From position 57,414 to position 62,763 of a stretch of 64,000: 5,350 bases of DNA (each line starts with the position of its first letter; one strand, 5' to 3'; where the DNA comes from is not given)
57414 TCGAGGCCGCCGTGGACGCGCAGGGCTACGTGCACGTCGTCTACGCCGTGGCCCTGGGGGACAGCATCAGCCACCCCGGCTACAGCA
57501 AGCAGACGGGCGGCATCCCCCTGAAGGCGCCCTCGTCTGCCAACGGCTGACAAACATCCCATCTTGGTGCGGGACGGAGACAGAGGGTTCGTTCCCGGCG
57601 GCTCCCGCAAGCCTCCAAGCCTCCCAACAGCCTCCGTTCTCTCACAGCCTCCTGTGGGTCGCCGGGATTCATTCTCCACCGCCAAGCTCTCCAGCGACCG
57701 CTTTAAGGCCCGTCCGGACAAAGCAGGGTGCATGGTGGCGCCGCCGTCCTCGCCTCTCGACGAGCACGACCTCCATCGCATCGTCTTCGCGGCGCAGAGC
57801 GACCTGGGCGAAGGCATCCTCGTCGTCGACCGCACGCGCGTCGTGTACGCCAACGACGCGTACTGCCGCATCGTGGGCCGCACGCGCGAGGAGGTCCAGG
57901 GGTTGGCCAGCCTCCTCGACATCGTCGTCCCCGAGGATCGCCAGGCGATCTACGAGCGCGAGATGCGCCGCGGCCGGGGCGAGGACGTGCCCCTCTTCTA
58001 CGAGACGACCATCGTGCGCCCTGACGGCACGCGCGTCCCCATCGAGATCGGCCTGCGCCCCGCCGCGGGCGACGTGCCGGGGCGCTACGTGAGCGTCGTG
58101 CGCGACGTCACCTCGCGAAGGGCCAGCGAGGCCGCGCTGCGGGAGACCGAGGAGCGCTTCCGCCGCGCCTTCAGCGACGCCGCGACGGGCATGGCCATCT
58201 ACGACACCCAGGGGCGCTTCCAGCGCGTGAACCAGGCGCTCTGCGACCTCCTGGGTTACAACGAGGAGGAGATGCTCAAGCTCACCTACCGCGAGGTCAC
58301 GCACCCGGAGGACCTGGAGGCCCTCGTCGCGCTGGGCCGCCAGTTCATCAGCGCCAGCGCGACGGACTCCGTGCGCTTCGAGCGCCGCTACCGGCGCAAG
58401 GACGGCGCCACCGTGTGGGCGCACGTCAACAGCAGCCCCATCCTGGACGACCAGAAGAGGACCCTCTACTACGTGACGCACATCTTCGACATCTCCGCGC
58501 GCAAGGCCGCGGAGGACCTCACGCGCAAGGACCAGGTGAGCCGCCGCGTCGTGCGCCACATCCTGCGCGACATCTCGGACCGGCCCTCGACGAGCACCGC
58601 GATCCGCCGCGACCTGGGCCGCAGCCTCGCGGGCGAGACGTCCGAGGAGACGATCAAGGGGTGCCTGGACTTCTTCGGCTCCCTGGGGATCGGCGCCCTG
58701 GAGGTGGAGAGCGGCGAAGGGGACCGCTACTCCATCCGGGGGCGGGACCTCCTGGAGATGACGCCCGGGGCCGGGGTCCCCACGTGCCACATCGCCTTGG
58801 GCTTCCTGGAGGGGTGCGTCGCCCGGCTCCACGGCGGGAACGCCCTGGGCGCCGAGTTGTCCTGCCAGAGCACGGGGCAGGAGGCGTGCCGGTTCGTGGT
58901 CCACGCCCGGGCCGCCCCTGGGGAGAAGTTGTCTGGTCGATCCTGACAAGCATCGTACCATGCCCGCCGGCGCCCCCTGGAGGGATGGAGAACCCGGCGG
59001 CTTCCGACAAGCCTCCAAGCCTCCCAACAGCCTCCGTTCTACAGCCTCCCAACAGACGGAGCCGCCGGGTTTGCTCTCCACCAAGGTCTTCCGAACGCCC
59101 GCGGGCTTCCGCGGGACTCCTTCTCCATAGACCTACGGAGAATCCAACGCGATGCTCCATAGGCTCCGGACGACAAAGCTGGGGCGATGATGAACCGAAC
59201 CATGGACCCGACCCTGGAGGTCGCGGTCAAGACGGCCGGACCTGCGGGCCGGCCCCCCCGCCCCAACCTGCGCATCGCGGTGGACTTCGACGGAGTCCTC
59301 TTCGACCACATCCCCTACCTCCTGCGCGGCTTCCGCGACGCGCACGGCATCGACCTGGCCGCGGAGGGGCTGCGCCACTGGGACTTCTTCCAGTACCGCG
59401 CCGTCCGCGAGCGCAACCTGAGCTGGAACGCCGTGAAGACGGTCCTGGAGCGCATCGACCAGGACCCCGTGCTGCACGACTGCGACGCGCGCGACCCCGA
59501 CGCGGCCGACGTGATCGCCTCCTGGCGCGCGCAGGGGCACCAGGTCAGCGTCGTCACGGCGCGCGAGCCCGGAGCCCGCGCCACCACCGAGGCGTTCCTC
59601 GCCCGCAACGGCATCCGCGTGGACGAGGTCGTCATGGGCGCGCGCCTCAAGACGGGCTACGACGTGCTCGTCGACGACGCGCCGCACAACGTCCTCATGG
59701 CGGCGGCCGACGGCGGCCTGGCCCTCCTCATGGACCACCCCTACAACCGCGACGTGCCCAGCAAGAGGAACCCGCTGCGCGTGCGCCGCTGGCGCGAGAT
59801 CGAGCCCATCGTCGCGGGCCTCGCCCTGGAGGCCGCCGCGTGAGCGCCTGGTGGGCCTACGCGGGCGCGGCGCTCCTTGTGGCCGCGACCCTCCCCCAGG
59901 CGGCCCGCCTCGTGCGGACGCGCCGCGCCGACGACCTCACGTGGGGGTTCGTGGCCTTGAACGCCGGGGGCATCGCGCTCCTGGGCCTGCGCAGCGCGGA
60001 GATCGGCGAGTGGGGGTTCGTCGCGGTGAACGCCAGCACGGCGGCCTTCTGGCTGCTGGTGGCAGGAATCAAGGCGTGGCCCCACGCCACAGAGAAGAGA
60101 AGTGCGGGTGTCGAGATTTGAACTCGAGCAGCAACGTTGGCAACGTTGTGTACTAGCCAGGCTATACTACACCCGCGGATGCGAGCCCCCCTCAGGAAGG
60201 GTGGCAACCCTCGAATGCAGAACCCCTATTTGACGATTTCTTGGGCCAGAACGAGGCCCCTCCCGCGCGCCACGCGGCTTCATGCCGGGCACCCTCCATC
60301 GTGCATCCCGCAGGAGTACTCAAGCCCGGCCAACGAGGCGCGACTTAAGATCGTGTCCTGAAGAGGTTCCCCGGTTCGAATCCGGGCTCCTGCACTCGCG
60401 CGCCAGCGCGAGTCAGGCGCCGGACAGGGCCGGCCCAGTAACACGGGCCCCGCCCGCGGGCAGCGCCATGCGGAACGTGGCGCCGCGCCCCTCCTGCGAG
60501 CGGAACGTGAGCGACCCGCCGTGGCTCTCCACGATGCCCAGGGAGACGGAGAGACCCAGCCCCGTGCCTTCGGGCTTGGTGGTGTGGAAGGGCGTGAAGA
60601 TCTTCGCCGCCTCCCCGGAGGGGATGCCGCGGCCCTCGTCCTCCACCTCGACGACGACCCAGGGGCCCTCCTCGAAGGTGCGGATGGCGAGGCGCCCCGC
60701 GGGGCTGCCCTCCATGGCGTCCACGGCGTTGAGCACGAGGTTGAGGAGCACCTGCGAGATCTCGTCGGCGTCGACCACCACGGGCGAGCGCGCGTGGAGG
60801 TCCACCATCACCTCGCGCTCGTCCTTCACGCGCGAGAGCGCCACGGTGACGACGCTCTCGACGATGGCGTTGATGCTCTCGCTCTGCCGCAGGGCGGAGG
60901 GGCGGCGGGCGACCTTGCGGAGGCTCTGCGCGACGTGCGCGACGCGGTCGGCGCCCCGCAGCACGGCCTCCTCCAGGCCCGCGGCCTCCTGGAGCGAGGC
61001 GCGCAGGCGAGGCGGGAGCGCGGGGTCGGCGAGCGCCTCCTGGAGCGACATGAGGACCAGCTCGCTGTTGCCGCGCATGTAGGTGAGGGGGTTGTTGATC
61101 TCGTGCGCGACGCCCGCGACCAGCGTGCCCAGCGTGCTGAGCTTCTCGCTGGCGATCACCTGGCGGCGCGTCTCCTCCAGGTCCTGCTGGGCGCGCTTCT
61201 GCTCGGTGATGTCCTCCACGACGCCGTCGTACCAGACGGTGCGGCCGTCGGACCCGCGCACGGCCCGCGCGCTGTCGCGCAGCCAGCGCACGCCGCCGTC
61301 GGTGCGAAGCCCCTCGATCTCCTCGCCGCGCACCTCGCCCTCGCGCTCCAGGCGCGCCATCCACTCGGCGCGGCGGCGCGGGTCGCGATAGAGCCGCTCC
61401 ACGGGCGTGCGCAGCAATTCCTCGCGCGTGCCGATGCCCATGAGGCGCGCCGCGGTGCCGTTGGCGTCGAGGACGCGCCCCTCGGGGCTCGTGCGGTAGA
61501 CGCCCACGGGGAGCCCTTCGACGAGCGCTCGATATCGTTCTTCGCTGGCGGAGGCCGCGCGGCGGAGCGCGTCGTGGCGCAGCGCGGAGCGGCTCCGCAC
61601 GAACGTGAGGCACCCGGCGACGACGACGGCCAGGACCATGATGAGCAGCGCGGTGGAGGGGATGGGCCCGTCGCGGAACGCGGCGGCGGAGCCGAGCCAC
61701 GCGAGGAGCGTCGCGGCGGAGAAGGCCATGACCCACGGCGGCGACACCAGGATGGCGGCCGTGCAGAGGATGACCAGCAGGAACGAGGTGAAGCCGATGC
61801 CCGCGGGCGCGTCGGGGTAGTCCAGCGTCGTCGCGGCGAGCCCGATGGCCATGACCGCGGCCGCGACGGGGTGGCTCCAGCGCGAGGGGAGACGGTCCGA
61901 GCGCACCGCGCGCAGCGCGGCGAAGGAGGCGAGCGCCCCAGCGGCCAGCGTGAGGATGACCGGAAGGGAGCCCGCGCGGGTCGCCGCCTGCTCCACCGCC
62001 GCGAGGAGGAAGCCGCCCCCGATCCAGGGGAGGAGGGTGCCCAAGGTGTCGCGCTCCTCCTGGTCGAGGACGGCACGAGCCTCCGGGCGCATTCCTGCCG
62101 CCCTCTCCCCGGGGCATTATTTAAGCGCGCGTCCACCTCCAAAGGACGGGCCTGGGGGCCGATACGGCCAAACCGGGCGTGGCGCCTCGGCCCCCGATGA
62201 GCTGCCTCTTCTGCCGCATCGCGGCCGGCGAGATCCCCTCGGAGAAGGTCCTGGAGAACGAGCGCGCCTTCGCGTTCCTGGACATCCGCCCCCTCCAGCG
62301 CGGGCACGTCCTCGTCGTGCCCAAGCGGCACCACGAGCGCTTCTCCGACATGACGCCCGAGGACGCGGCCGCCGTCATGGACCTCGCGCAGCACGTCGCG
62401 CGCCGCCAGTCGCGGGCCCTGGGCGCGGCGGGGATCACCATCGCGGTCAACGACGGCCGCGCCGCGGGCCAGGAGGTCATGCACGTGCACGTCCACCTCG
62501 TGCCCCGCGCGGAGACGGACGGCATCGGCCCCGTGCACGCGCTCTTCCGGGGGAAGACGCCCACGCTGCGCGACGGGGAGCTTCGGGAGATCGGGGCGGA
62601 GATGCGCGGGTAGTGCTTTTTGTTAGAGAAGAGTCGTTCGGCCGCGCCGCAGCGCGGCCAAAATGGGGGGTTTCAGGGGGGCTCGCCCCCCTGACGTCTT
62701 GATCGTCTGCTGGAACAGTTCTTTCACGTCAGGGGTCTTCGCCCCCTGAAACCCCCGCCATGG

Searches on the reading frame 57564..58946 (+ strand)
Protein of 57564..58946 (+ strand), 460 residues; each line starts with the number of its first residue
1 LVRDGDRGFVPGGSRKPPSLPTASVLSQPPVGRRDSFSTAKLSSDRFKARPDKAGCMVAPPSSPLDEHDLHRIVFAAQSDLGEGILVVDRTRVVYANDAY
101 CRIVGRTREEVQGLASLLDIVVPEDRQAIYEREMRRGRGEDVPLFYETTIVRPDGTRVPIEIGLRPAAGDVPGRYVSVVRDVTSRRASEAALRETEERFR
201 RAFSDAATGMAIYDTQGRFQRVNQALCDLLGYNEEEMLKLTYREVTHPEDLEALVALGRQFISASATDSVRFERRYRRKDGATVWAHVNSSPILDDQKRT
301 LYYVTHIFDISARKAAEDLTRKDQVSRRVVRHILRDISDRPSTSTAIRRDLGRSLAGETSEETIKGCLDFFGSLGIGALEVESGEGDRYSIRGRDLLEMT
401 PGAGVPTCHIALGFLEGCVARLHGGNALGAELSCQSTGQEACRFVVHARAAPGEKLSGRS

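Call 89: search_protein_families(library=pfam, proteins=[window:57564-58946:+], max_evalue=0.0001)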
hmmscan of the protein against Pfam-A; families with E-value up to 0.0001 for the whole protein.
window:57564-58946:+ (460 aa): 6 families
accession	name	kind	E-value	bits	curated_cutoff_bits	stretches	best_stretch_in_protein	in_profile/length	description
PF13426.13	PAS_9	-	1.9e-30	105.6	27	2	208-311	2-102/103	PAS domain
PF00989.32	PAS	-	4e-25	88.5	22.6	2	197-304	1-107/113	PAS fold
PF08447.18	PAS_3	-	3.1e-21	75.9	25.6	2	222-304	4-86/89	PAS fold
PF08448.16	PAS_4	-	8.1e-20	71.5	23.1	2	210-314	8-109/110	PAS fold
PF13188.13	PAS_8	-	5e-16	58.4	21.8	2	197-242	1-47/65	PAS domain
PF02830.23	V4R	-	1.6e-09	38.1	31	1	390-447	4-61/62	V4R domain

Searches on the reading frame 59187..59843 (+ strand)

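Call 89: search_protein_families(library=pfam, proteins=[window:59187-59843:+], max_evalue=0.0001)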
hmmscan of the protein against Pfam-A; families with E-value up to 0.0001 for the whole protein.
window:59187-59843:+ (218 aa): 2 families
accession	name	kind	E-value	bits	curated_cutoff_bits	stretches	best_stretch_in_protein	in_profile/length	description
PF06941.18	NT5C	-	3.8e-08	33.9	24.8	1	30-209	4-174/180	5' nucleotidase, deoxy (Pyrimidine), cytosolic type C protein (NT5C)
PF12710.13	HAD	-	2.5e-05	25.2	27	1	86-151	61-130/189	haloacid dehalogenase-like hydrolase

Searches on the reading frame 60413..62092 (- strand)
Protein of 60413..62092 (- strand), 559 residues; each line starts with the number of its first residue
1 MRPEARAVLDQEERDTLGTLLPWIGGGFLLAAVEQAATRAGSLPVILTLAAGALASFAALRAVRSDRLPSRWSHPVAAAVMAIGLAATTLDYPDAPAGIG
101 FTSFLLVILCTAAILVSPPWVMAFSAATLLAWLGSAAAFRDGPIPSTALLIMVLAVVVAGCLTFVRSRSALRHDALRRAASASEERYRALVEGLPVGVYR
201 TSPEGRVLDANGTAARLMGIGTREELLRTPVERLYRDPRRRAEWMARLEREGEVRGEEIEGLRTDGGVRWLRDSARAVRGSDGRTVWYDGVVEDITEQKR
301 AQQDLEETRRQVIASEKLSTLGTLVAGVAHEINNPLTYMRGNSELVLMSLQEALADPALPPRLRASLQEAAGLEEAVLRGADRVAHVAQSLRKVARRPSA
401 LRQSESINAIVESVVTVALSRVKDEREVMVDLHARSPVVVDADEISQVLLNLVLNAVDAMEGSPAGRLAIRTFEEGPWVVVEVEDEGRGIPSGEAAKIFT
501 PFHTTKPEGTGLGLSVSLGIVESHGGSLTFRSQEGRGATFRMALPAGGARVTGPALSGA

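Call 67: search_protein_families(library=pfam, proteins=[window:60413-62092:-], max_evalue=0.0001)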
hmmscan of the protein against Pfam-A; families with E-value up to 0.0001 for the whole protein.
window:60413-62092:- (559 aa): 7 families
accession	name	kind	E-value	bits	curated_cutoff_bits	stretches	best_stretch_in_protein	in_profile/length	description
PF02518.31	HATPase_c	-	3.1e-25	89.2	26.4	1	441-546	2-109/111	Histidine kinase-, DNA gyrase B-, and HSP90-like ATPase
PF00989.32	PAS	-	4.2e-11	43.3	22.6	1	185-294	1-112/113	PAS fold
PF13426.13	PAS_9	-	1.2e-10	42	27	1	197-297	3-103/103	PAS domain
PF13188.13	PAS_8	-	2.5e-07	30.8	21.8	1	185-243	1-59/65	PAS domain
PF08448.16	PAS_4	-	3e-07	31.1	23.1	1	192-300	2-110/110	PAS fold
PF00512.31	HisKA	-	5.5e-07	30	26.9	1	321-358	2-31/66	His Kinase A (phospho-acceptor) domain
PF08447.18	PAS_3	-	8.8e-05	23.1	25.6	0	239-292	37-89/89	PAS fold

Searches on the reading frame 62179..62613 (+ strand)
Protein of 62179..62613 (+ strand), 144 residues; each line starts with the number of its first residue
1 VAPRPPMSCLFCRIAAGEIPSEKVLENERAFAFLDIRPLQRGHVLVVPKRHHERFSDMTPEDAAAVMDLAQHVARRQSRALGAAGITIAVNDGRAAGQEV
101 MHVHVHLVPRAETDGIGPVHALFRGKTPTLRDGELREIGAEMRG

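Call 89: search_protein_families(library=pfam, proteins=[window:62179-62613:+], max_evalue=0.0001)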
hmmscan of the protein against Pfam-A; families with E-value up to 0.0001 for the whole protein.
window:62179-62613:+ (144 aa): 2 families
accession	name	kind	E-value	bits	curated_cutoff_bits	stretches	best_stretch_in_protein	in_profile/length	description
PF01230.28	HIT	-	6.2e-29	101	21.5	1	17-112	2-97/98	HIT domain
PF11969.13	DcpS_C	-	2e-13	51.3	24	1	8-109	1-101/114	Scavenger mRNA decapping enzyme C-term binding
